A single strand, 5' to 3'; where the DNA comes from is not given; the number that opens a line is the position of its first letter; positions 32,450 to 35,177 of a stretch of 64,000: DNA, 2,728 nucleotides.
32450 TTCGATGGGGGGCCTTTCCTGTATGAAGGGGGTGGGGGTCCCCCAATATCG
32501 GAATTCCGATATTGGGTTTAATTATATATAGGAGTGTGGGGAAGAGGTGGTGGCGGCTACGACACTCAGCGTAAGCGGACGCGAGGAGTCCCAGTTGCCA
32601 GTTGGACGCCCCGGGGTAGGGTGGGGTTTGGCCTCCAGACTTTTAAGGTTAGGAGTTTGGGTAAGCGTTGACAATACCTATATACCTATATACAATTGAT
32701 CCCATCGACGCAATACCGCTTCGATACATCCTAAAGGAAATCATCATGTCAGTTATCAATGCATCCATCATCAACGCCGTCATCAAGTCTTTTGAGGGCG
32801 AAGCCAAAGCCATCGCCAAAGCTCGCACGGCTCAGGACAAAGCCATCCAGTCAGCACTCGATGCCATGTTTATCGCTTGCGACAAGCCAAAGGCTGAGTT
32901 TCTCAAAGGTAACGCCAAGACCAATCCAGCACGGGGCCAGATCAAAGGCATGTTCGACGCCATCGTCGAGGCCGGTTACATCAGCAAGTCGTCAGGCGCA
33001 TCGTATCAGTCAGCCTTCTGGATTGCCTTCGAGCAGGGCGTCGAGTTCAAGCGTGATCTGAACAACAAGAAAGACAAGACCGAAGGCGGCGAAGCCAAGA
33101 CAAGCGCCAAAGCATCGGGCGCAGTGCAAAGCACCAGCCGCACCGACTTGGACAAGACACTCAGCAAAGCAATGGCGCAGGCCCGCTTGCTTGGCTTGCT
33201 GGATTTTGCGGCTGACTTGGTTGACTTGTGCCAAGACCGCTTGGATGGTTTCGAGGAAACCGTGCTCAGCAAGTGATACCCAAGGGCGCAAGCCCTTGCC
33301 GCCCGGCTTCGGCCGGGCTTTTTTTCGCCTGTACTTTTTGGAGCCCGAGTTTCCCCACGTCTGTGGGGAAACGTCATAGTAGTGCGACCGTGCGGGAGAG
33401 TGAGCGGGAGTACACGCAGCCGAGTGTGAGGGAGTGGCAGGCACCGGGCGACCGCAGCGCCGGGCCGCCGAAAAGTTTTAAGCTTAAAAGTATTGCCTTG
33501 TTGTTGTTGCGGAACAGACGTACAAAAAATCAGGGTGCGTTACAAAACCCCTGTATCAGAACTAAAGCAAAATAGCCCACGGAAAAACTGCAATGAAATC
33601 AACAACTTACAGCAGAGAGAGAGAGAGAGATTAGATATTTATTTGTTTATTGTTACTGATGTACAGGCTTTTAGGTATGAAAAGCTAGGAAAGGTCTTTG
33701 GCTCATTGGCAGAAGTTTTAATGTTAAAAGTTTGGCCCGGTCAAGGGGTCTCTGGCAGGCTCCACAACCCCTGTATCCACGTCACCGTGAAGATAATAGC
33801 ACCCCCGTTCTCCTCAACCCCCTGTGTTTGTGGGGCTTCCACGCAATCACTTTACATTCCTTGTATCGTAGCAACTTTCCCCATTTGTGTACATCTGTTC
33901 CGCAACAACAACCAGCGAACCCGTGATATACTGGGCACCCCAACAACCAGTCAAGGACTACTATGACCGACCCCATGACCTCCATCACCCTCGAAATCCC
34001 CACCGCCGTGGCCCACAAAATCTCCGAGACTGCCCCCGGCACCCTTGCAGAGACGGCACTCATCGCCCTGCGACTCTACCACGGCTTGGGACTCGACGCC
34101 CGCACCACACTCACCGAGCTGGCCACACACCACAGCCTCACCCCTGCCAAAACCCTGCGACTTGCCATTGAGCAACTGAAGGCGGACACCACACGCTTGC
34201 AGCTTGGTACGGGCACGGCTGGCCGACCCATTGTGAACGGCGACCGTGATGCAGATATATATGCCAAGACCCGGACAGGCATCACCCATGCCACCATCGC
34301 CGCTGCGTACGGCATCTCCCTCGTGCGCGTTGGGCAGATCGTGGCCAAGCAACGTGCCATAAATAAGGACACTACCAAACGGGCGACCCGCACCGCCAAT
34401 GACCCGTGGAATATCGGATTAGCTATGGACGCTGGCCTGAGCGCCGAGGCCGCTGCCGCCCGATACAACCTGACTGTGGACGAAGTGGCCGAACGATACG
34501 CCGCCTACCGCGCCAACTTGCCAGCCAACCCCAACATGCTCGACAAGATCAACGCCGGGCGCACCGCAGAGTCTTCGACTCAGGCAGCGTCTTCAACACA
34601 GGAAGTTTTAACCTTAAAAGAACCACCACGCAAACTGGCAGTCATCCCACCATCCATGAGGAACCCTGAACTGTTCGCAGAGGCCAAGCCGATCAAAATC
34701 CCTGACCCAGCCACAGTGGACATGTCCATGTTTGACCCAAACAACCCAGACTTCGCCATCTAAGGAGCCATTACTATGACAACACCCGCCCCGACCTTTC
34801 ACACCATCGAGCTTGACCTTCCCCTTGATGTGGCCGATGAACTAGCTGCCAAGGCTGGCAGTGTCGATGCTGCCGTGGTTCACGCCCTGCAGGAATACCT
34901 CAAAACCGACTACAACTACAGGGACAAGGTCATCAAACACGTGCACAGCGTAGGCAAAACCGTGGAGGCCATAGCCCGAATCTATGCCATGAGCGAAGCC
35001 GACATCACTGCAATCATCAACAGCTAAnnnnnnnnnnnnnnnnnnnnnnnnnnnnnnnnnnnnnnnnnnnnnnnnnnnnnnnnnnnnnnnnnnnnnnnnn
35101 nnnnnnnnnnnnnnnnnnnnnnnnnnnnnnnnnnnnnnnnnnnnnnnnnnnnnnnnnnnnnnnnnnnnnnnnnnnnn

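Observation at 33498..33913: About 416-bp noncoding element bounded by 24-27 bp inverted repeats (MITE-like insertion, origin or invertible/structured region)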

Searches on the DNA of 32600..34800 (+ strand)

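Call 4: search_dna_similar(query=window:32600-34800:+, collection=phages, mode=near, max_rows=30)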
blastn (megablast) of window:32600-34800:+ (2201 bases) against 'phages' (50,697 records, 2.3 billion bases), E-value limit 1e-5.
No match.

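Call 90: search_rna_families(source=window, start=33250, end=34000, threshold=evalue, max_evalue=1)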
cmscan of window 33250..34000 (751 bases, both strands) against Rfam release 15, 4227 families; matches with E-value up to 1: 3.
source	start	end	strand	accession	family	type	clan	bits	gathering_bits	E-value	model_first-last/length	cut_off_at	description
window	33250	33327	+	RF01673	PhrS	Gene; sRNA;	-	22.9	37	0.0016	127-212/212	5'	PhrS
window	33277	33326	+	RF02837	anti-hemB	Gene; sRNA;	-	15.5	49.5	0.76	1-81/81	no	Burkholderia RNA 7 (anti-hemB)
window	33277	33325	+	RF02784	SorX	Gene; sRNA;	-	15.2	46.6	0.89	1-73/73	no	Singlet oxygen resistance RNA X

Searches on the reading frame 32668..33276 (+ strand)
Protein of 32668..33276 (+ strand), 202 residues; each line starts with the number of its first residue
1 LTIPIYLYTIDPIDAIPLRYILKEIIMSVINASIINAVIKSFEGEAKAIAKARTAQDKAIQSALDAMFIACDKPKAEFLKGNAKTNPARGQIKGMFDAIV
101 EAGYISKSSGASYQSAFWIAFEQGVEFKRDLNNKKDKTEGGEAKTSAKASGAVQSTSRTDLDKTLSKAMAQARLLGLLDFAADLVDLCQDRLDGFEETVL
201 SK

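Call 9: search_protein_families(library=phrogs, proteins=[window:32668-33276:+], max_evalue=0.001)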
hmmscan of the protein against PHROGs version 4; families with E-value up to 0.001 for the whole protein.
window:32668-33276:+ (202 aa): 0 families

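Call 10: search_protein_families(library=pfam, proteins=[window:32668-33276:+], max_evalue=0.001)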
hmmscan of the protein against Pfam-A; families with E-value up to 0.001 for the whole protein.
window:32668-33276:+ (202 aa): 0 families

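Call 27: find_related_loci(query=A3, collection=viral_contigs, flank=4000)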
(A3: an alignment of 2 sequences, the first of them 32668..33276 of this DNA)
Query A3 (202 aa) in viral_contigs; peptide patterns used: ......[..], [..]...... (x = any residue, [..] = any of these).
422 stretches matched a pattern; 9 encode a relative of the query (tblastn E <= 1e-3); 9 distinct loci.
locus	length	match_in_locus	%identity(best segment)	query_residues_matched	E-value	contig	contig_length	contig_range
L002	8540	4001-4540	77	23-202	5e-88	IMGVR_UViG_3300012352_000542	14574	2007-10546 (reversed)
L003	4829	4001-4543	67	19-202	3e-78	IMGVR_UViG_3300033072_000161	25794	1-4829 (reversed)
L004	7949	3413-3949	65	21-202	4e-76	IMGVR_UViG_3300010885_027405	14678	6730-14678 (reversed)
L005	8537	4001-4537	65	21-202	4e-76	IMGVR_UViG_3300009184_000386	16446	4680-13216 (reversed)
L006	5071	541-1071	67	23-202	2e-75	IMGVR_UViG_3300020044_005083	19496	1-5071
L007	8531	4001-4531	64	23-202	2e-74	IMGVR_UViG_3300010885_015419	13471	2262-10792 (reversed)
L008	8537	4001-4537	66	21-202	6e-77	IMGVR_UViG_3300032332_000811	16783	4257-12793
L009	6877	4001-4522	63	23-198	3e-66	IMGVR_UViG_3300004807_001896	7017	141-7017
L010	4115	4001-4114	58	27-64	1e-9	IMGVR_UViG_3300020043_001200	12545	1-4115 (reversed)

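Call 36: search_dna_similar(query=window:32746-33276:+, collection=phages, mode=protein, max_rows=20)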
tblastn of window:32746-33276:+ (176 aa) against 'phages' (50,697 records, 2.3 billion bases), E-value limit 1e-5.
No match.

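Call 53: search_protein_families(library=pfam, proteins=[window:32746-33276:+], max_evalue=5)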
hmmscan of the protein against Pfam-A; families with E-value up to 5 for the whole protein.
window:32746-33276:+ (176 aa): 0 families

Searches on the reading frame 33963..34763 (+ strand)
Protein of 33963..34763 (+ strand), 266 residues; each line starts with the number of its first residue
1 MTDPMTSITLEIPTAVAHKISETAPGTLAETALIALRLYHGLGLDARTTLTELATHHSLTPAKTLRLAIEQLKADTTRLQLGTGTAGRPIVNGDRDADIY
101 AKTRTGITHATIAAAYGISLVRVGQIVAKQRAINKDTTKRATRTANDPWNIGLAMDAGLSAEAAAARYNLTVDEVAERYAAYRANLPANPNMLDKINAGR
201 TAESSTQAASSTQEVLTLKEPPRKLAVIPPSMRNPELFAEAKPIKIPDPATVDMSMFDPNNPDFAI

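Call 9: search_protein_families(library=phrogs, proteins=[window:33963-34763:+], max_evalue=0.001)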
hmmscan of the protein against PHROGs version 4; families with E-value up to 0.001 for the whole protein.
window:33963-34763:+ (266 aa): 1 family
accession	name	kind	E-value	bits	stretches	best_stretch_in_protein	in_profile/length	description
phrog_836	-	transcription regulation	0.00036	21.6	0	92-134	82-124/133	late transcriptional activator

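Call 10: search_protein_families(library=pfam, proteins=[window:33963-34763:+], max_evalue=0.001)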
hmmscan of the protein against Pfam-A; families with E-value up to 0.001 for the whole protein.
window:33963-34763:+ (266 aa): 0 families

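Call 15: find_related_loci(query=window:33963-34763:+, collection=viral_contigs, flank=6000)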
Query window:33963-34763:+ (266 aa) in viral_contigs; peptide patterns used: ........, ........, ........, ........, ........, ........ (x = any residue, [..] = any of these).
22 stretches matched a pattern; 1 encode a relative of the query (tblastn E <= 1e-3); 1 distinct loci.
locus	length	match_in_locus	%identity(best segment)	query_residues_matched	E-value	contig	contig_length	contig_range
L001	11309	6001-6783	70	1-262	5e-114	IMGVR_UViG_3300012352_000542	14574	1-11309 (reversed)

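Call 26: find_related_loci(query=A2, collection=metagenome_contigs, flank=4000)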
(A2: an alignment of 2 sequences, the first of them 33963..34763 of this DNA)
Query A2 (266 aa) in metagenome_contigs; peptide patterns used: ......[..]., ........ (x = any residue, [..] = any of these).
104 stretches matched a pattern, but none encodes a relative of the query by tblastn (E <= 1e-3).

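Call 53: search_protein_families(library=pfam, proteins=[window:33963-34763:+], max_evalue=5)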
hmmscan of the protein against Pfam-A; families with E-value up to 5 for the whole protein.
window:33963-34763:+ (266 aa): 6 families
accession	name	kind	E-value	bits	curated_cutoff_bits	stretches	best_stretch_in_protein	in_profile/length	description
PF08765.17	Mor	-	0.0076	16.7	24.9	1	94-136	60-101/107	Mor transcription activator family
PF04545.22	Sigma70_r4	-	0.0086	16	24.1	1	106-128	20-42/50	Sigma-70, region 4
PF11268.13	DUF3071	-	0.011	16.2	26.9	1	95-123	57-85/168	Protein of unknown function (DUF3071)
PF06969.22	HemN_C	-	0.068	13.7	24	0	152-178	14-40/67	HemN C-terminal domain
PF13404.12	HTH_AsnC-type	-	0.09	13.1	27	0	42-65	12-35/42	AsnC-type helix-turn-helix domain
PF24410.1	wHTH-HSP90_Na-assoc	-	0.23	12.3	23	1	163-182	34-53/55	wHTH-Hsp90_Na associated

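Call 61: search_solved_structures(query=window:33963-34763:+, max_evalue=10, show_alignments=2)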
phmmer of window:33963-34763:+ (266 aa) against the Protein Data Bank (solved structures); distinct sequences matched with E-value up to 10: 1.
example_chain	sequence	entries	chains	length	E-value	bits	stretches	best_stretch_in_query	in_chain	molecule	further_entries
4yxx_A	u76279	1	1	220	2.2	11.2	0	132-213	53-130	dTor_6x35L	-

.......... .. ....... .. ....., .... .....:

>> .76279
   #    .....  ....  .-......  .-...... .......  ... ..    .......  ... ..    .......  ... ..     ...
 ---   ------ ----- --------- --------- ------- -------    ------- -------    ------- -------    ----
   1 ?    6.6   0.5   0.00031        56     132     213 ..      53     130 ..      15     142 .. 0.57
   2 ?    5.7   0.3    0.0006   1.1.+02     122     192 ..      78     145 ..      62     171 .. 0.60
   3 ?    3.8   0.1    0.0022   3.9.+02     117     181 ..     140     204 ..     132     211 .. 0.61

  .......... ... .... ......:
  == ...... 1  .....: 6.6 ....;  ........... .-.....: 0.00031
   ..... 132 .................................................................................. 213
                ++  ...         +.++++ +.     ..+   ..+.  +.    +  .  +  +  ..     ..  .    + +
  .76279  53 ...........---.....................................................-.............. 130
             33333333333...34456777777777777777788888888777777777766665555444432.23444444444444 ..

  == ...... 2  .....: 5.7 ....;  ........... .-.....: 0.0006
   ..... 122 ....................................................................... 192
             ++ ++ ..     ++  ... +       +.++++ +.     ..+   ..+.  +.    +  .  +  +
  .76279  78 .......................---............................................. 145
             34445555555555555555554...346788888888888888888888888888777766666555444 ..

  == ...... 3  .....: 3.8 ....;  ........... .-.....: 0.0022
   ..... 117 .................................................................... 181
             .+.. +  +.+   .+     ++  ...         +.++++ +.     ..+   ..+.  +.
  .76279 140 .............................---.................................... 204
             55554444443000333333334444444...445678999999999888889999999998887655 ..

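Call 62: find_homologous_proteins(query=window:33963-34763:+, max_evalue=0.001)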
Query window:33963-34763:+ (266 aa): 132 proteins with E <= 0.001 among 4826 candidates; the best 120 are listed.
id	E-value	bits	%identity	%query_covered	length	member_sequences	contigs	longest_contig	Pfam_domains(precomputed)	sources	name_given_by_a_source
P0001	5.0e-165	565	100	100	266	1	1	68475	-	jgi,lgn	-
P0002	2.1e-140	484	87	100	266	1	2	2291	-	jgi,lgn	jgi:hypothetical protein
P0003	1.6e-125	436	79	100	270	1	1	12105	-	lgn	-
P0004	8.4e-118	410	76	100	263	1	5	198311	-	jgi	jgi:hypothetical protein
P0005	1.2e-115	403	75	98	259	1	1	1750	-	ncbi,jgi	jgi:hypothetical protein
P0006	8.3e-113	394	75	100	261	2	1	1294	-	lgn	-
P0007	2.2e-112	393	75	100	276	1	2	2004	-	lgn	-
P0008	5.6e-110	385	71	100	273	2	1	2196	-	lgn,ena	-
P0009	3.7e-109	382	73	100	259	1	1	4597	-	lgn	-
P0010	5.6e-109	381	72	98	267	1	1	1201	-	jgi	jgi:hypothetical protein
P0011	1.1e-104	367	69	100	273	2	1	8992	-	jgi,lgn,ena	jgi:transposase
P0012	9.2e-104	364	71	100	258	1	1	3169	-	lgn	-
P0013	4.7e-102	359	68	98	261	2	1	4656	-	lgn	-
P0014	5.2e-101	355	66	100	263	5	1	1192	-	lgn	-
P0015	1.4e-87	311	59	100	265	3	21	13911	-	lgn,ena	-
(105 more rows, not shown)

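Call 63: find_encoding_contigs(protein=P0002, flank=1500, max_places=2)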
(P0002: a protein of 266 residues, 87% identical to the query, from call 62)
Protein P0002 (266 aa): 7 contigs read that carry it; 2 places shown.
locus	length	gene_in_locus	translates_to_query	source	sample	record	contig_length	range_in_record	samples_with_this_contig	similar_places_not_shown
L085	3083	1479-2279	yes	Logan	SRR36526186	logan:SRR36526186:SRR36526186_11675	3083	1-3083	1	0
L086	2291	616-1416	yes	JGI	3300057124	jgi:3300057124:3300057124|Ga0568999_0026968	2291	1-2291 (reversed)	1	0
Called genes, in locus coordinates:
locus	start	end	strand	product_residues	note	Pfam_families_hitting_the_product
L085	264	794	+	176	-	-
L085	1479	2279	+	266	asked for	-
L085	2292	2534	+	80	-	-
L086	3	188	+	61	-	?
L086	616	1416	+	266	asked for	-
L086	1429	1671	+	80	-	-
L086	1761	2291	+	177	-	?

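Call 64: find_encoding_contigs(protein=P0003, flank=1500, max_places=2)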
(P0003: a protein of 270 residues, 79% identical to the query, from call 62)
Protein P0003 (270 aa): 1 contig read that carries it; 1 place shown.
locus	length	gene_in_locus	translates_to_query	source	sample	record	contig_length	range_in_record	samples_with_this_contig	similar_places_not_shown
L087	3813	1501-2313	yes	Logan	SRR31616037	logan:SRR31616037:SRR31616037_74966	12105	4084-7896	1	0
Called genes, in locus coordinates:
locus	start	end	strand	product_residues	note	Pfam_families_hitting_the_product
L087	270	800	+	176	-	-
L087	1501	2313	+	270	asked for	-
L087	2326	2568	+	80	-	-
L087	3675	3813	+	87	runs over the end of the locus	-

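Call 65: find_encoding_contigs(protein=P0004, flank=1500, max_places=3)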
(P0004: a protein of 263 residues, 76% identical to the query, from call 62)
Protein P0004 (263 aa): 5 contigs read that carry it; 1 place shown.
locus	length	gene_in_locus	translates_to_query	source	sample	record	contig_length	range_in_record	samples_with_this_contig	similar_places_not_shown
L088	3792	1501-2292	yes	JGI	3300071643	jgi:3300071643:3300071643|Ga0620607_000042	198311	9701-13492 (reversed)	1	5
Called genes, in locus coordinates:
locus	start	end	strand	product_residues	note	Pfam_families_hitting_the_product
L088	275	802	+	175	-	-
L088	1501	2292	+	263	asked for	-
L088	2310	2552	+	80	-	-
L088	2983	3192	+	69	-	-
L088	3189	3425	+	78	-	-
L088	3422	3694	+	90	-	-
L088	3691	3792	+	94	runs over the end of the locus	-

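Call 66: find_encoding_contigs(protein=P0005, flank=1500, max_places=1)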
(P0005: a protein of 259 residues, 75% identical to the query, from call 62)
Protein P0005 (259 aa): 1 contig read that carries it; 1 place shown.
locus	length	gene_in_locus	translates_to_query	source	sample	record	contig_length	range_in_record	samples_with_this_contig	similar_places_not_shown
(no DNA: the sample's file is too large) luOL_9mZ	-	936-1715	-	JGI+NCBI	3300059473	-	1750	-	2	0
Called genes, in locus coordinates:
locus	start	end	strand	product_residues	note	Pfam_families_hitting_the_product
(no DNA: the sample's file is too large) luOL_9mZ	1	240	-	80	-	?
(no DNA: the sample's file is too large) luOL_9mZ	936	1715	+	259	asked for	-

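Call 67: find_encoding_contigs(protein=P0007, flank=1500, max_places=1)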
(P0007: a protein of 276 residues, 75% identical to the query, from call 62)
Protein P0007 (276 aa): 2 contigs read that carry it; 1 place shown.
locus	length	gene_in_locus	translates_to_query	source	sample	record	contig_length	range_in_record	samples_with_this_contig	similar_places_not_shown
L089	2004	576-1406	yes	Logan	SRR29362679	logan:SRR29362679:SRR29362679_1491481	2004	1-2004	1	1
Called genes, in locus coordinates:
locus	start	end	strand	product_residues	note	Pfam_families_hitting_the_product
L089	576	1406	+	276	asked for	-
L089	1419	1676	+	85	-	-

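Call 68: find_encoding_contigs(protein=P0009, flank=1500, max_places=1)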
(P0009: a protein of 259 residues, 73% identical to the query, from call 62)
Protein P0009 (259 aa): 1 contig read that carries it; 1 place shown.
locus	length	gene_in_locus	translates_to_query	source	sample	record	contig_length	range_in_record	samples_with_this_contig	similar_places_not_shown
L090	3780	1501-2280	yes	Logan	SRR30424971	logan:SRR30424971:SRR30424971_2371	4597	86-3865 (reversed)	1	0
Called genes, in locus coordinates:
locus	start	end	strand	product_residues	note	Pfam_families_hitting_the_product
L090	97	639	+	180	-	-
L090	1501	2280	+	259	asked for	-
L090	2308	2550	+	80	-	-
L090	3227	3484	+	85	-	-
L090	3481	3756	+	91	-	-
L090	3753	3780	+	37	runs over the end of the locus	?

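Call 69: find_encoding_contigs(protein=P0011, flank=1500, max_places=1)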
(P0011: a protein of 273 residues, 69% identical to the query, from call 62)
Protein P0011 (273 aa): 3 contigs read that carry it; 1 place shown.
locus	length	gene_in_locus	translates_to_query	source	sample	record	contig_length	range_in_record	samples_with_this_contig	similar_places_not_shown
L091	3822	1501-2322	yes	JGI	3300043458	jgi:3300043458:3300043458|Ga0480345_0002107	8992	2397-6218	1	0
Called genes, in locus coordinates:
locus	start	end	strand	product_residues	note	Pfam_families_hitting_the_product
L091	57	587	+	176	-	-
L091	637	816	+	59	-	-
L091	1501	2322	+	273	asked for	-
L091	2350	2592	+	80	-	-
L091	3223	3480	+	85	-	-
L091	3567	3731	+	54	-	-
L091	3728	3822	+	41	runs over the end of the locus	-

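Call 97: predict_structure(alignment_id=A6)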
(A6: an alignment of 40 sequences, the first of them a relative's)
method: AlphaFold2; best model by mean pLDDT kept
length: 266 residues; sequences in the alignment: 40
mean_pLDDT: 69.3   pTM: 0.29
mean pLDDT of the five models: 69.3, 69.0, 67.8, 66.1, 65.3
residues with pLDDT >= 90: 20; 70-90: 114; 50-70: 93; < 50: 39
segments of 3 or more residues with pLDDT < 50: 1-7, 85-87, 140-144, 212-225, 240-243
pLDDT, mean of each block of 10 residues (from residue 1): 47 61 62 52 63 81 77 68 51 82 90 90 90 74 61 87 85 88 87 86 68 40 50 53 52 62 58
secondary structure, 60 per line:
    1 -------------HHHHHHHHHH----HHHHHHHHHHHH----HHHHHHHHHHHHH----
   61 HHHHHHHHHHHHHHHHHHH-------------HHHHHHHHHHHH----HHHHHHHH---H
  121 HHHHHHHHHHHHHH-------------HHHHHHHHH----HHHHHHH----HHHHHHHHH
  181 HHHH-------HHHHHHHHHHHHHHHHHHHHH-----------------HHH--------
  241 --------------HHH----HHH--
elements in order: H14-23 H28-39 H44-56 H61-79 H93-104 H109-116 H120-134 H148-156 H161-167 H172-184 H192-212

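Call 99: fold_search(model_id=the predicted structure, library=pdb)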
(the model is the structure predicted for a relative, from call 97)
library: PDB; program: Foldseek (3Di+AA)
matches with E <= 10: 304; with E <= 0.001: 0
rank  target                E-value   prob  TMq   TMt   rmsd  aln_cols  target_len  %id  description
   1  8vd6                  4.2e-01  0.57  0.14  0.20  11.0       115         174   16  Crystal structure of CAP Repeat (released 2024-09-18)
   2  6f42_V                4.7e-01  0.15  0.15  0.13  22.6       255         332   12  RNA Polymerase III closed complex CC1. (released 2018-01-17)
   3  1rr7                  5.5e-01  0.38  0.13  0.29  10.3        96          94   14  Crystal structure of the Middle Operon Regulator protein of Bacteriophage Mu (released 2004-08-17)
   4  2ras_A                6.4e-01  0.18  0.12  0.16  15.8       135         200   14  Crystal structure of a putative tetr/acrr family transcriptional regulator (saro_0558) from novosphingobium aromaticiv (released 2007-10-16)
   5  6f40_V                6.4e-01  0.14  0.15  0.12  21.4       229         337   12  RNA Polymerase III open complex (released 2018-01-17)
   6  9n9q_C                6.8e-01  0.16  0.14  0.14  20.4       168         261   14  Cryo-EM structure of the RNA-guided transcription complex (released 2025-12-24)
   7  9l0x_I                8.0e-01  0.57  0.18  0.38   8.7       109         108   21  Cryo-EM structure of E.coli transcription initiation complex with Escherichia phage Mu late transcription activator C (released 2025-12-17)
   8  7edx_R                8.0e-01  0.18  0.16  0.17  20.5       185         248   14  p53-bound TFIID-based core PIC on HDM2 promoter (released 2021-05-05)
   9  9l0x_H                8.9e-01  0.69  0.17  0.38   8.6        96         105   22  Cryo-EM structure of E.coli transcription initiation complex with Escherichia phage Mu late transcription activator C (released 2025-12-17)
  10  2ev5_A                1.0e+00  0.18  0.14  0.25  13.5       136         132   12  Bacillus subtilis manganese transport regulator (MNTR) bound to calcium (released 2006-03-07)
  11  22oz_A                1.0e+00  0.18  0.18  0.27  28.0       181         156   12  Structural insights into HpaR-mediated recognition of hrpX and hrpG in Xanthomonas campestris pv. campestris (released 2026-03-11)
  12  2f5d_A                1.2e+00  0.14  0.13  0.24  13.7       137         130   13  Bacillus subtilis manganese transport regulator (MNTR) bound to manganese, AC conformation, pH 6.5 (released 2006-03-07)
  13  2ev0_A                1.2e+00  0.13  0.12  0.23  13.7       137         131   13  Bacillus subtilis manganese transport regulator (MNTR) bound to cadmium (released 2006-03-07)
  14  6xlm_F                1.2e+00  0.09  0.15  0.15  22.9       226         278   12  Cryo-EM structure of E.coli RNAP-DNA elongation complex 1 (RDe1) in EcmrR-dependent transcription (released 2021-04-07)
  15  2f5f_B                1.2e+00  0.14  0.13  0.23  13.6       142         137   13  Bacillus subtilis manganese transport regulator (MNTR) bound to manganese, AC conformation, pH 8.5 (released 2006-03-07)
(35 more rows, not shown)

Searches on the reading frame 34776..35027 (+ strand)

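Call 9: search_protein_families(library=phrogs, proteins=[window:34776-35027:+], max_evalue=0.001)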
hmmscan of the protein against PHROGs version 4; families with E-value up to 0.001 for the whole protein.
window:34776-35027:+ (83 aa): 0 families

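Call 10: search_protein_families(library=pfam, proteins=[window:34776-35027:+], max_evalue=0.001)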
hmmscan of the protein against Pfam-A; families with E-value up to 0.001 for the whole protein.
window:34776-35027:+ (83 aa): 0 families

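Call 53: search_protein_families(library=pfam, proteins=[window:34776-35027:+], max_evalue=5)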
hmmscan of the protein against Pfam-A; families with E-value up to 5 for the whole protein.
window:34776-35027:+ (83 aa): 2 families
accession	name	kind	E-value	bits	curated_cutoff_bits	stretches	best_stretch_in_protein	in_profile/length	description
PF12857.13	TOBE_3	-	0.055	13.8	27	1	7-29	30-52/59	TOBE-like domain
PF08765.17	Mor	-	0.08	13.4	24.9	1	41-82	53-93/107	Mor transcription activator family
